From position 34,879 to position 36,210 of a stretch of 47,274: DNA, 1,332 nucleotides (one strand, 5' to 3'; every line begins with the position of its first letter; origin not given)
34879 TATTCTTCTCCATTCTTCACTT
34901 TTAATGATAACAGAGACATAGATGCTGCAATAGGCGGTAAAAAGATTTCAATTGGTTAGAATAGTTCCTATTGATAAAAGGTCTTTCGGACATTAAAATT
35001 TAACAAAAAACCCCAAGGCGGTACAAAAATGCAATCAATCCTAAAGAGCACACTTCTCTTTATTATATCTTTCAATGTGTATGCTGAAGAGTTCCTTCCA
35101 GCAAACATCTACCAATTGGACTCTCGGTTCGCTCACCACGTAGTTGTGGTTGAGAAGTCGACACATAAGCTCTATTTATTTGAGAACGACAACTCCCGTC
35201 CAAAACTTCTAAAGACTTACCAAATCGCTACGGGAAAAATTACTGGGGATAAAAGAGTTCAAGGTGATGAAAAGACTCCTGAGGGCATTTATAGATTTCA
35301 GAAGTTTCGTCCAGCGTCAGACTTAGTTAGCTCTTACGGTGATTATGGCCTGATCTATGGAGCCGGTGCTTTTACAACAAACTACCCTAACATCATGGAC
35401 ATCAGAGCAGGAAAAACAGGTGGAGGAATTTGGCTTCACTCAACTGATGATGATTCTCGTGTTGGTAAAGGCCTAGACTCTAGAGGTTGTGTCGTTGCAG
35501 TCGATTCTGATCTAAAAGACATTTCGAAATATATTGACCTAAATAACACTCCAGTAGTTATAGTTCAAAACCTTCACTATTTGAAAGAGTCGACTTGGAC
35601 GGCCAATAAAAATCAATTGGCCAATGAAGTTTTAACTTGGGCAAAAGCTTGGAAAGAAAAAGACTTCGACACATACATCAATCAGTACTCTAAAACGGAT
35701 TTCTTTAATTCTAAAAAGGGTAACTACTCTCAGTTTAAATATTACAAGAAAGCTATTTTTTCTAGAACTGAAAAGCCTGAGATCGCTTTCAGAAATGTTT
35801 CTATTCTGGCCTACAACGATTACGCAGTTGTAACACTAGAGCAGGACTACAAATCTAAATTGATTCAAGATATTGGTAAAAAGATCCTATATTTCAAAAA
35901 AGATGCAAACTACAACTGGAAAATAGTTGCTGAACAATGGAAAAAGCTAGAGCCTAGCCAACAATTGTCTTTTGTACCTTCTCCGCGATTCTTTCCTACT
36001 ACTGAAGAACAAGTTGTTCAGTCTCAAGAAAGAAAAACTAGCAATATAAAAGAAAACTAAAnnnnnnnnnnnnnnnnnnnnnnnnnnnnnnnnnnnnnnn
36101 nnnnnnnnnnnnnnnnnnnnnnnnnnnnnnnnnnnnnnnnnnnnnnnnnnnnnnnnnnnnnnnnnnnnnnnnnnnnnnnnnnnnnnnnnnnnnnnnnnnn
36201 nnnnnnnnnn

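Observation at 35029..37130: Tightly coupled operon of a YkuD+NTF2-like peptidoglycan enzyme, a membrane coiled-coil protein and a bactofilin: a candidate cell-curvature module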

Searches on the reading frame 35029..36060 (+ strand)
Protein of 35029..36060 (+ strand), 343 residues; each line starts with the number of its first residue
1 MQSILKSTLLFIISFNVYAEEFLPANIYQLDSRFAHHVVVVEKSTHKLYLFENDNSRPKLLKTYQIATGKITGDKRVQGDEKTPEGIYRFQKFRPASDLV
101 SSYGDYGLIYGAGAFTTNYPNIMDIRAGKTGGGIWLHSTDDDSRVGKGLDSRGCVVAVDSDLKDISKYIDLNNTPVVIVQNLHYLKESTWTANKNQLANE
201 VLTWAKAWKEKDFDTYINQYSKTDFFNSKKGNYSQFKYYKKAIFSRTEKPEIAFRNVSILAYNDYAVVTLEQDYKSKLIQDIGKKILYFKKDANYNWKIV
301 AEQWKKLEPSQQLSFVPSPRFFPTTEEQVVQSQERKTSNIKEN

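Call 3: search_protein_families(library=pfam, proteins=[window:35029-36060:+], max_evalue=0.1)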
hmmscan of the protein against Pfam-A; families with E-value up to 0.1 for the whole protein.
window:35029-36060:+ (343 aa): 5 families
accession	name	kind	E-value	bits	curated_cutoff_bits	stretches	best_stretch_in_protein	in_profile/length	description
PF24125.1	Cds6_C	-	1.9e-20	73.7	27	1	197-303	2-111/111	Cds6 C-terminal NTF2-like domain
PF03734.19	YkuD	-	5.1e-18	66.5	23.4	1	37-178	2-146/146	L,D-transpeptidase catalytic domain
PF13474.12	SnoaL_3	-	0.00042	21.1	22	1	203-276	7-85/121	SnoaL-like domain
PF14534.12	DUF4440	-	0.014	16.3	25.2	1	203-275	7-80/107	Domain of unknown function (DUF4440)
PF25525.1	Ubiquitin_PRKD1_N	-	0.095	13.4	27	0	256-295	21-60/85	Serine/threonine-protein kinase D1-like, ubiquitin-like domain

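Call 4: search_protein_families(library=ncbifam, proteins=[window:35029-36060:+], max_evalue=0.1)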
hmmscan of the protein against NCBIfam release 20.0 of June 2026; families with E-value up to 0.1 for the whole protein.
window:35029-36060:+ (343 aa): 2 families
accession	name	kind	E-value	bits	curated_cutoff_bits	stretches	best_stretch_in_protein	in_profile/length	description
NF040599.1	LdtF_DpaA_YafK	equivalog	9.8e-05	21.6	365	1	41-170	47-158/242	peptidoglycan meso-diaminopimelic acid protein amidase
NF005451.0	PRK07044.1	subfamily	0.085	11.9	207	0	254-285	138-169/256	aldolase II superfamily protein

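Call 12: find_homologous_proteins(query=window:35029-36057:+, max_evalue=1e-10)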
Query window:35029-36057:+ (343 aa): 752 proteins with E <= 1e-10 among 2036 candidates; the best 120 are listed.
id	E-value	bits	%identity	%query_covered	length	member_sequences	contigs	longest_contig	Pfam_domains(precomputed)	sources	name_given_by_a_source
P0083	1.5e-228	775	100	100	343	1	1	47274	PF24125.2,PF03734.20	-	-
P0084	1.1e-173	595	74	100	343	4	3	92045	PF24125.2,PF03734.20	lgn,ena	-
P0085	1.8e-171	587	73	100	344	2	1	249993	PF24125.2,PF03734.20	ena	-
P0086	1.9e-171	587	73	100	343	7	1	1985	PF24125.2,PF03734.20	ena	-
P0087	2.9e-164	564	71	99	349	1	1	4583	PF24125.2,PF13474.13,PF03734.20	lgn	-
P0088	5.7e-164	563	71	99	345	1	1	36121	PF24125.2,PF03734.20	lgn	-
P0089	1.3e-162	558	71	96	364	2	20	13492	PF24125.2,PF03734.20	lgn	-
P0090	3.7e-161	553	68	99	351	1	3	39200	PF24125.2,PF03734.20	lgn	-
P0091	3.7e-159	547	69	98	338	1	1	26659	PF24125.2,PF03734.20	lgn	-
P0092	1.8e-154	532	66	99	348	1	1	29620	PF24125.2,PF03734.20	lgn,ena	-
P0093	7.1e-142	490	66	94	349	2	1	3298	PF24125.2,PF03734.20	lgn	-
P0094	2.2e-141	488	61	96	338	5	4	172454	PF24125.2,PF03734.20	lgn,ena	-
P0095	1.1e-140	486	63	97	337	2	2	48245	PF24125.2,PF03734.20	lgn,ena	-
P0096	1.1e-140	486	64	94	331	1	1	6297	PF24125.2,PF03734.20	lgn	-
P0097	2.9e-140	485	64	94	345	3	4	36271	PF24125.2,PF13474.13,PF03734.20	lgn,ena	-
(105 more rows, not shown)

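Call 21: find_related_loci(query=A2, collection=genome_contigs, flank=5000)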
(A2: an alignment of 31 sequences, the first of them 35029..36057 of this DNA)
Query A2 (343 aa) in genome_contigs; peptide patterns used: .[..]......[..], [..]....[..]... (x = any residue, [..] = any of these).
232 stretches matched a pattern; 208 encode a relative of the query (tblastn E <= 1e-3); the best 80 are kept; 80 distinct loci.
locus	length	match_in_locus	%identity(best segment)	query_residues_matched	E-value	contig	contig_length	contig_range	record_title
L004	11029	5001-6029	74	1-343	3e-180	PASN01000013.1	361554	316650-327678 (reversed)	MAG: Halobacteriovoraceae bacterium isolate SAT180 MHASMcontig_800773, whole genome shotgun sequence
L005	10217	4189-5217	73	1-343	2e-178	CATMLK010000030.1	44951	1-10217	MAG: uncultured Bacteriovoracaceae bacterium isolate SRR3960577_bin.13_MetaWRAP_v1.3_MAG genome assembly, contig: ERZ651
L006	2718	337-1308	65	1-326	7e-151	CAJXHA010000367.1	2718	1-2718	MAG TPA_asm: uncultured Bacteriovoracaceae bacterium isolate ERR599127_bin.40_MetaBAT_v2.12.1_MAG genome assembly, conti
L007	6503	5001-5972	62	7-329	4e-141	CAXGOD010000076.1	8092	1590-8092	MAG TPA_asm: uncultured Bacteriovoracaceae bacterium isolate ERR594325_concoct_177 genome assembly, contig: ERZ6778423.1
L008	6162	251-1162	65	18-322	4e-139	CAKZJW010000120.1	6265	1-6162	MAG TPA_asm: uncultured Oligoflexia bacterium isolate ERR2094166_bin.32_CONCOCT_v1.1_MAG genome assembly, contig: ERZ650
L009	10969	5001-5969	63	5-328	9e-139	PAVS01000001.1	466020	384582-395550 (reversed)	MAG: Halobacteriovoraceae bacterium isolate SAT1401 175694, whole genome shotgun sequence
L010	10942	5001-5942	62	7-322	3e-137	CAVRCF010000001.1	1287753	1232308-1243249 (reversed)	MAG: Halobacteriovoraceae bacterium isolate MFD03250.bin.2.23 genome assembly, contig: contig_10829, whole genome shotgu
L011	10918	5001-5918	65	18-322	2e-137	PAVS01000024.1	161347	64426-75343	MAG: Halobacteriovoraceae bacterium isolate SAT1401 MHASMcontig_1016503, whole genome shotgun sequence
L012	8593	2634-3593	63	5-322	5e-134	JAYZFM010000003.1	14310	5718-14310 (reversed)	MAG: Bdellovibrionota bacterium isolate XB_MAG166 DB_MAG166_0003, whole genome shotgun sequence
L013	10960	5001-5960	63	5-322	5e-134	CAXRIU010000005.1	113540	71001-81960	MAG: Bacteriovoracaceae bacterium isolate YZ12D_3.8 genome assembly, contig: k141_493854, whole genome shotgun sequence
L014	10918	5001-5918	61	22-327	1e-132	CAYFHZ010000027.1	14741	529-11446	MAG TPA_asm: uncultured Bacteriovoracaceae bacterium isolate ERP003628_co1_279 genome assembly, contig: NODE_2235_length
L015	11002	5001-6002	60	1-328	6e-132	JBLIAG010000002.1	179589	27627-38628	MAG: Bacteriovoracaceae bacterium isolate 3300045789_46 Ga0491190_0000104, whole genome shotgun sequence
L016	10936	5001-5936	58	19-330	9e-131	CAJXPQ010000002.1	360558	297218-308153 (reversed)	MAG TPA_asm: uncultured Oligoflexia bacterium isolate SRR3933286_bin.5_MetaBAT_v2.12.1_MAG genome assembly, contig: NODE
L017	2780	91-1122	57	4-343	6e-134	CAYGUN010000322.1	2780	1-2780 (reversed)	MAG TPA_asm: uncultured Bacteriovoracaceae bacterium isolate ERP117304_co2_194 genome assembly, contig: NODE_23599_lengt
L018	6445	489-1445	58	1-318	4e-127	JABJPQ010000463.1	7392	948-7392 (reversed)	MAG: Halobacteriovoraceae bacterium isolate SI075_bin7 k141_2214170, whole genome shotgun sequence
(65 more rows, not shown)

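Call 24: search_solved_structures(query=window:35029-36057:+, max_evalue=0.01, show_alignments=3)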
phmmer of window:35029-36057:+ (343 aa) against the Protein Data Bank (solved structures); distinct sequences matched with E-value up to 0.01: 4.
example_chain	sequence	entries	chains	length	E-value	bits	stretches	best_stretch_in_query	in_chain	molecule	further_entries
7o21_A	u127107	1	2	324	1.7e-45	158.4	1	20-309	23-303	Uncharacterized conserved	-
6xj6_A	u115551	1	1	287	9.3e-33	116.6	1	46-303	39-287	Pgp2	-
6xj7_A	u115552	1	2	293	5.3e-32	114.1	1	46-303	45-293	Pgp2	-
4xzz_A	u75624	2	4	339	4.5e-24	88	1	38-276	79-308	Conserved hypothetical secreted protein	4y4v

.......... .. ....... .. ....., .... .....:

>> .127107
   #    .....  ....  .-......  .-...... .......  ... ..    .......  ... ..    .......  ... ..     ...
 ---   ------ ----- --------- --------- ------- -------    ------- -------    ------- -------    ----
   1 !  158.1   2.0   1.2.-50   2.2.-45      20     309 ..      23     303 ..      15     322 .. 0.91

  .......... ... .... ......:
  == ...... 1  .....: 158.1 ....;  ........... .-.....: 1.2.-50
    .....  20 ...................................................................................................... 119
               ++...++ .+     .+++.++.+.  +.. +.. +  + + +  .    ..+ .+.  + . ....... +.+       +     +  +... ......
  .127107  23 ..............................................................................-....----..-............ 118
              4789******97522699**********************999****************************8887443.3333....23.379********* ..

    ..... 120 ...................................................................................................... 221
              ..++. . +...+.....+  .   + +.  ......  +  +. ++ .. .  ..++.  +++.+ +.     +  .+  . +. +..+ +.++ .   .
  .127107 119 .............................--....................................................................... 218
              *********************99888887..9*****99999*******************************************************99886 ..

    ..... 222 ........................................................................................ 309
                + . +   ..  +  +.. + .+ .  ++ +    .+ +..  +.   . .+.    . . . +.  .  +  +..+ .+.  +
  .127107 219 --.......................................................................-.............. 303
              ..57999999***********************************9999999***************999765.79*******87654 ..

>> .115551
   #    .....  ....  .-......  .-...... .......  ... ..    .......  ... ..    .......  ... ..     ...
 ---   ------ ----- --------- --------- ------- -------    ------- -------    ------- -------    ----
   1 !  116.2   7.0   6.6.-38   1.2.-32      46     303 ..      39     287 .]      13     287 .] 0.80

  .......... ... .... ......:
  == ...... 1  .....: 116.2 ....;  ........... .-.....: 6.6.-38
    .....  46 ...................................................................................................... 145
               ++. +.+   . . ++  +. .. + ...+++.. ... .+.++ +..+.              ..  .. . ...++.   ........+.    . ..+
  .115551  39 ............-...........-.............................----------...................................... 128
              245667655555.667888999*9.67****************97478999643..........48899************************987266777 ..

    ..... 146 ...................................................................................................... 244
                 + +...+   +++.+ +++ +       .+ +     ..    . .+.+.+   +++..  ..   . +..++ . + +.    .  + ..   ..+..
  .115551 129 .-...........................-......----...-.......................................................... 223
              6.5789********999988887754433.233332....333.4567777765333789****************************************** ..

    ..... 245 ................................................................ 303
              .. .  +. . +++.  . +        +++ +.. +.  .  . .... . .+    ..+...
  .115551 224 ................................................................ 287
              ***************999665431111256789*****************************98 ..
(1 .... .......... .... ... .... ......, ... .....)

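Call 63: predict_structure(alignment_id=A2)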
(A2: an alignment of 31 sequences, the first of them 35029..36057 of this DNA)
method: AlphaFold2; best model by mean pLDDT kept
length: 343 residues; sequences in the alignment: 31
mean_pLDDT: 85.2   pTM: 0.83
mean pLDDT of the five models: 85.2, 83.8, 83.7, 82.5, 81.2
residues with pLDDT >= 90: 215; 70-90: 63; 50-70: 46; < 50: 19
segments of 3 or more residues with pLDDT < 50: 325-343
pLDDT, mean of each block of 10 residues (from residue 1): 53 58 96 92 94 94 90 66 89 92 88 92 87 80 72 87 94 94 96 97 97 98 94 97 92 96 97 91 96 96 87 73 56 32 29
secondary structure, 60 per line:
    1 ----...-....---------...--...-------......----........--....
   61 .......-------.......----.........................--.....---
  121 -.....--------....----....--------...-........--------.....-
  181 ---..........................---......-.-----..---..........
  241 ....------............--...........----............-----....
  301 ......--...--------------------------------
elements in order: H9-12 E22-24 E27-29 E37-42 E47-54 E57-67 H75-81 E86-95 H96-110 E113-117 H122-126 E135-138 H143-146 E155-157 H159-166 E175-179 E184-186 H187-209 H213-218 H233-244 E251-262 E265-275 E280-291 E297-306

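Call 67: fold_search(model_id=the predicted structure, library=pdb)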
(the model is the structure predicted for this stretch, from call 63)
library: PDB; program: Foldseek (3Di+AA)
matches with E <= 10: 1032; with E <= 0.001: 98
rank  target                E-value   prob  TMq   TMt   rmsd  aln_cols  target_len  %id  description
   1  7o21_A                5.8e-27  1.00  0.73  0.89   2.9       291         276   32  Structure of Bdellovibrio bacteriovorus Bd1075 (released 2021-04-21)
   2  7o21_B                4.3e-26  1.00  0.71  0.89   2.5       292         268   31  Structure of Bdellovibrio bacteriovorus Bd1075 (released 2021-04-21)
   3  6xj7_A                3.3e-19  1.00  0.63  0.72   4.2       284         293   30  Crystal structure of the helical cell shape determining protein Pgp2 (K307A mutant) from Campylobacter jejuni (released 2021-03-17)
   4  6xj6                  4.4e-19  1.00  0.63  0.74   4.1       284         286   30  Crystal structure of the helical cell shape determining protein Pgp2 from Campylobacter jejuni (released 2021-03-17)
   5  6xj7_B                5.2e-19  1.00  0.61  0.70   4.5       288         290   30  Crystal structure of the helical cell shape determining protein Pgp2 (K307A mutant) from Campylobacter jejuni (released 2021-03-17)
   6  4xzz_A                1.9e-18  1.00  0.63  0.68   4.2       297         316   24  Structure of Helicobacter pylori Csd6 in the ligand-free state (released 2015-09-02)
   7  3f7s                  3.5e-06  1.00  0.31  0.71   5.5       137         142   12  CRYSTAL STRUCTURE OF A NTF2-LIKE PROTEIN OF UNKNOWN FUNCTION (PP_4556) FROM PSEUDOMONAS PUTIDA KT2440 AT 2.11 A RESOLUTI (released 2008-11-25)
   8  8ikr_A                4.4e-06  1.00  0.31  0.53   4.4       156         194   21  Crystal structure of DpaA (released 2023-10-11)
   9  3cnx_C                1.8e-05  1.00  0.30  0.66   4.2       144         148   12  CRYSTAL STRUCTURE OF A PUTATIVE DEHYDRATASE FROM THE NTF2-LIKE FAMILY (SAV_4671) FROM STREPTOMYCES AVERMITILIS AT 2.10 (released 2008-04-08)
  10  3d9r_A                1.8e-05  1.00  0.28  0.66   3.5       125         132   14  Crystal structure of ketosteroid isomerase-like protein (YP_049581.1) from ERWINIA CAROTOVORA ATROSEPTICA SCRI1043 at  (released 2008-07-01)
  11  3cnx_A                1.9e-05  1.00  0.31  0.73   2.9       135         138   13  CRYSTAL STRUCTURE OF A PUTATIVE DEHYDRATASE FROM THE NTF2-LIKE FAMILY (SAV_4671) FROM STREPTOMYCES AVERMITILIS AT 2.10 (released 2008-04-08)
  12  3cnx_B                1.9e-05  1.00  0.31  0.68   3.6       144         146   12  CRYSTAL STRUCTURE OF A PUTATIVE DEHYDRATASE FROM THE NTF2-LIKE FAMILY (SAV_4671) FROM STREPTOMYCES AVERMITILIS AT 2.10 (released 2008-04-08)
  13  3hx8_B                2.3e-05  1.00  0.30  0.74   2.8       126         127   15  Crystal structure of putative ketosteroid isomerase (NP_103587.1) from Mesorhizobium loti at 1.45 A resolution (released 2009-07-07)
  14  5iep                  2.6e-05  1.00  0.28  0.71   3.5       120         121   14  Structure of CDL2.3b, a computationally designed Vitamin-D3 binder (released 2017-03-01)
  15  3b7c                  3.1e-05  1.00  0.28  0.71   3.4       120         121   16  CRYSTAL STRUCTURE OF A NTF-2 LIKE PROTEIN OF UNKNOWN FUNCTION (SO_0125) FROM SHEWANELLA ONEIDENSIS MR-1 AT 1.70 A RESOLU (released 2007-11-13)
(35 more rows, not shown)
